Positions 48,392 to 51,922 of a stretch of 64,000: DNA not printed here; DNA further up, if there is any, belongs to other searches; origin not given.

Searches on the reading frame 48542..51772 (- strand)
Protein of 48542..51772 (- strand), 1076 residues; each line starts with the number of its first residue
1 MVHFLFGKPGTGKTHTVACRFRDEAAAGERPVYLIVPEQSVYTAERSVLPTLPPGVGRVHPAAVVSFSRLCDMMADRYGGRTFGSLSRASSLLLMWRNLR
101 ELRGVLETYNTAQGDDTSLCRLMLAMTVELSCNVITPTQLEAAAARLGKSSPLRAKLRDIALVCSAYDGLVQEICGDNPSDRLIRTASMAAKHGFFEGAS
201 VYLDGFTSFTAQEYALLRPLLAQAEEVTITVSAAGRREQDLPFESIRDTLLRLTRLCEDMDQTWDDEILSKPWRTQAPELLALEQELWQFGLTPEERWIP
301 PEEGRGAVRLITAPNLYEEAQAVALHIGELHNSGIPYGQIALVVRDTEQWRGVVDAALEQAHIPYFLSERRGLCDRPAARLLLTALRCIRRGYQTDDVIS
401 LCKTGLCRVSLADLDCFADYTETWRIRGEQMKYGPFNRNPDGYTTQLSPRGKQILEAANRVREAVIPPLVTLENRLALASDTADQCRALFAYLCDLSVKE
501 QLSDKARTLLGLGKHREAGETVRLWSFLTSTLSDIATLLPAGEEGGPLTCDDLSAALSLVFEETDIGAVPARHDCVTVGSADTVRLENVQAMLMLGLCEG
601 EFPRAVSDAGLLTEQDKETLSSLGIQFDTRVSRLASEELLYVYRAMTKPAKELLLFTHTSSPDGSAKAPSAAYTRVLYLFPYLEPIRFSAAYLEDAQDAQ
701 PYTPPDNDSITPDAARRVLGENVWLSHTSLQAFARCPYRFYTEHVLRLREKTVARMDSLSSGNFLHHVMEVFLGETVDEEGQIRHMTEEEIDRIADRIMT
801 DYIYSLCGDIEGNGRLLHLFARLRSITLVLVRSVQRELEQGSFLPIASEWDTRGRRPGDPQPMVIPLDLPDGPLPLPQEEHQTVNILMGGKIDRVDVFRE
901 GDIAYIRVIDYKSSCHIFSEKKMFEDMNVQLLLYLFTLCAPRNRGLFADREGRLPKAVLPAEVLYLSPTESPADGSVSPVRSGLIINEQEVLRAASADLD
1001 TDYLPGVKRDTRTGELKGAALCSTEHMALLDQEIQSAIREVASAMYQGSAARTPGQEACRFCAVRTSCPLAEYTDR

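Call 50: search_protein_families(library=pfam, proteins=[window:48542-51772:-])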
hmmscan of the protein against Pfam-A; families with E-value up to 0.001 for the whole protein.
window:48542-51772:- (1076 aa): 3 families
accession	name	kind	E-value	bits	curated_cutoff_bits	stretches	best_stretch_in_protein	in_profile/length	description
PF21445.3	ADDB_N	-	4.7e-40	138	26.6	1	4-284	1-290/290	ADDB, N-terminal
PF12705.13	PDDEXK_1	-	4.4e-30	105.9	22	1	725-1069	2-247/247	PD-(D/E)XK nuclease superfamily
PF13361.12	UvrD_C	-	4.4e-07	30.1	25.6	1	307-392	41-125/350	UvrD-like helicase C-terminal domain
